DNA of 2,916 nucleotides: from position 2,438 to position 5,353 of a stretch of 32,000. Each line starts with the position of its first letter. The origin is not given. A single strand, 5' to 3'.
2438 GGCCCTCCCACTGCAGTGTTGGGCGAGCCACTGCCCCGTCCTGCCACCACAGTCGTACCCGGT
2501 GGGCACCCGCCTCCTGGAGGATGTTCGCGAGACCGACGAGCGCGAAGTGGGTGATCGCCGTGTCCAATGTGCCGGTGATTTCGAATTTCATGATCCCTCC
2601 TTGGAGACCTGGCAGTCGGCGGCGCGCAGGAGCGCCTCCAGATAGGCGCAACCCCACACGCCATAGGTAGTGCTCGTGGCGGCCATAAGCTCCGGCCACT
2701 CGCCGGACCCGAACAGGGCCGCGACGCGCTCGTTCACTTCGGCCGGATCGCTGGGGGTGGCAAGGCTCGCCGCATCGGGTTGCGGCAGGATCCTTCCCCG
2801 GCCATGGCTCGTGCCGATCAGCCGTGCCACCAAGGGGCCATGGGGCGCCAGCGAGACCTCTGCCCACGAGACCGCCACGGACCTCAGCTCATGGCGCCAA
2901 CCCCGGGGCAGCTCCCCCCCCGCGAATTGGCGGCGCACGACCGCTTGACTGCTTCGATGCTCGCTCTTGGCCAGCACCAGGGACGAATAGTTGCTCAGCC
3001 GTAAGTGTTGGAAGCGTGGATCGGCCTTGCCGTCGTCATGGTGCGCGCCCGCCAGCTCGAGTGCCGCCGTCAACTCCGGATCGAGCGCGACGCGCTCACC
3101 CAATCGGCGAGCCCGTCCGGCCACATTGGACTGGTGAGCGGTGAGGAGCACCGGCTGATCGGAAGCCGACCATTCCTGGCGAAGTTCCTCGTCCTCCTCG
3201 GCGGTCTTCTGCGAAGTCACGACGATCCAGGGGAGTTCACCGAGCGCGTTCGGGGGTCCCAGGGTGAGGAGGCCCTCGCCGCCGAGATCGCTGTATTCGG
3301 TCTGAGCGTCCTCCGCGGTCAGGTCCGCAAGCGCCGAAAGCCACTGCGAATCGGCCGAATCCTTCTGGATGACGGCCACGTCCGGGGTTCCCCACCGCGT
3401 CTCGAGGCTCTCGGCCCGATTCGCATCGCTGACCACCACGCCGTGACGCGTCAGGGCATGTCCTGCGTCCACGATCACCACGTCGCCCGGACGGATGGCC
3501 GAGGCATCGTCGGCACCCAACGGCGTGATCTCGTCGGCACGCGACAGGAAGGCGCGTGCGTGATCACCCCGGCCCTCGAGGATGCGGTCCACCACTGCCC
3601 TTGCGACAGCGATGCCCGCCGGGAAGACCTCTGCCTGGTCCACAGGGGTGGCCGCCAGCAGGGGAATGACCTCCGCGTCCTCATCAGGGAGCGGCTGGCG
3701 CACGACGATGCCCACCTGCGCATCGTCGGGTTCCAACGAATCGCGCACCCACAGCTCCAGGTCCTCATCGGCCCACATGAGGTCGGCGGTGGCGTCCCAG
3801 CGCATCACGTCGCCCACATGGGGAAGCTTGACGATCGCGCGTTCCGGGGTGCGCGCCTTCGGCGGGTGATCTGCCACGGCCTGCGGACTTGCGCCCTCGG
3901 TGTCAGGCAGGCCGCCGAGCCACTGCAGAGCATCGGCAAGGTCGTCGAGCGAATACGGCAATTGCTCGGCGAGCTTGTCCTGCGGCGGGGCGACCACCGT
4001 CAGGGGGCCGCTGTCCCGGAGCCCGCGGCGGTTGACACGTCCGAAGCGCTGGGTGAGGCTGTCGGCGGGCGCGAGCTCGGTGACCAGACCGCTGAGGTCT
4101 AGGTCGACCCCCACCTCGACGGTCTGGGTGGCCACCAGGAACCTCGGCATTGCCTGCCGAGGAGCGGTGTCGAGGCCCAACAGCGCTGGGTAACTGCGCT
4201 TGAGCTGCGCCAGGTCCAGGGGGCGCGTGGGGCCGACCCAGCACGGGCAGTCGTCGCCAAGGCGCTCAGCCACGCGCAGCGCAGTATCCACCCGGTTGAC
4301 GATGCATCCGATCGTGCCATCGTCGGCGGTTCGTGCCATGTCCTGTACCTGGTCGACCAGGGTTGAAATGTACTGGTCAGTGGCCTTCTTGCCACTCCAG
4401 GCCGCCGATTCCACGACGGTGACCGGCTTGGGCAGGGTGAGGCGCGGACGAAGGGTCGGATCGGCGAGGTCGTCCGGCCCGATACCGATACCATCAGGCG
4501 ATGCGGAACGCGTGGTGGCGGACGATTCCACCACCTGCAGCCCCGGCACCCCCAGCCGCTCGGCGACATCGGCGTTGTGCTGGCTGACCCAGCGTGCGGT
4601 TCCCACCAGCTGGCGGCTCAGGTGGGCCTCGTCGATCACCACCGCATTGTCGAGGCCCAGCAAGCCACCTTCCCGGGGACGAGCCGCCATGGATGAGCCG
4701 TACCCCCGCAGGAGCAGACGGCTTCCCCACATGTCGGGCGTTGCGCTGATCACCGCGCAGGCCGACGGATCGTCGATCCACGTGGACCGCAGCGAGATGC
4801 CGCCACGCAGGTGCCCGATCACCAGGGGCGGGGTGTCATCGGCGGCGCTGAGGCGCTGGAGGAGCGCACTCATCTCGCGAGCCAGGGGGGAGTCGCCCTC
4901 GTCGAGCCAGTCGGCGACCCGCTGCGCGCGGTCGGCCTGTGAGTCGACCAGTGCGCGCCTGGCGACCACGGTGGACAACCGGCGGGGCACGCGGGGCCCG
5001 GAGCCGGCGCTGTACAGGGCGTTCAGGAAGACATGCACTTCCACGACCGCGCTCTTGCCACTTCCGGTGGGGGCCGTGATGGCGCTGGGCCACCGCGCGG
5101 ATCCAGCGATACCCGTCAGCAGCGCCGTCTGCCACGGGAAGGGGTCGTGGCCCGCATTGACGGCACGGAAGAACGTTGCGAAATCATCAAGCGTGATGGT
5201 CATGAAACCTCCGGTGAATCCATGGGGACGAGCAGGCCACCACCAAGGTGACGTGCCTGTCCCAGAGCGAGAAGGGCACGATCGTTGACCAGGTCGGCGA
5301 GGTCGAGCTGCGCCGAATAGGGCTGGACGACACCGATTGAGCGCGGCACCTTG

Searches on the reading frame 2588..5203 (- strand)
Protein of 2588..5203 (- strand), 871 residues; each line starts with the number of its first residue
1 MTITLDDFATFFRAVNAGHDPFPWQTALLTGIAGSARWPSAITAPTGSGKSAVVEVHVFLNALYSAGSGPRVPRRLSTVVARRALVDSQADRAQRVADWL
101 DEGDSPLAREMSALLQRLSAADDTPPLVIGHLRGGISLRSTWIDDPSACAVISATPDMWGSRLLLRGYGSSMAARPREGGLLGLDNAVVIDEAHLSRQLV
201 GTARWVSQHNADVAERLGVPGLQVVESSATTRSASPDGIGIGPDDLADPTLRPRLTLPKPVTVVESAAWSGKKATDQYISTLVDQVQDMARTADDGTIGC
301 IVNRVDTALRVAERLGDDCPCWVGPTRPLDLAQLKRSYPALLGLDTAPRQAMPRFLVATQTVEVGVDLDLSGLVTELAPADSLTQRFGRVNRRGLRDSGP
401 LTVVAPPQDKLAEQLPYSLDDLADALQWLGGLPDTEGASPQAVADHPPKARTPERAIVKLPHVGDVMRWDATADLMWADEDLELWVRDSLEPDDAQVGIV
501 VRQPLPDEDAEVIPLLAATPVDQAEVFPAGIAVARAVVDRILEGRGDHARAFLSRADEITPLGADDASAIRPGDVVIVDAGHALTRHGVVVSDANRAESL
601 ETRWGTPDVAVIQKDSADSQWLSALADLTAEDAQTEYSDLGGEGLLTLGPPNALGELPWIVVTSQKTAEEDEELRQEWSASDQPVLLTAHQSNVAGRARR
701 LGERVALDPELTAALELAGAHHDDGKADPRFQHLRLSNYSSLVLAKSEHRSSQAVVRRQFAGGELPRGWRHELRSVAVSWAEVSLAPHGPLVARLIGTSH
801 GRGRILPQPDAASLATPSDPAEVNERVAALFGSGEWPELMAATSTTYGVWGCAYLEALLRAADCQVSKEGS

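Call 85: search_protein_families(library=pfam, proteins=[window:2588-5203:-], max_evalue=0.00001)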
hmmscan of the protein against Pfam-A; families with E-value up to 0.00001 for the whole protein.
window:2588-5203:- (871 aa): 1 family
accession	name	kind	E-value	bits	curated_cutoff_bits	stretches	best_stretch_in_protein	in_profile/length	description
PF22590.2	Cas3-like_C_2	-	4.2e-14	53.2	27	1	297-393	4-104/106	CRISPR-associated nuclease/helicase Cas3, C-terminal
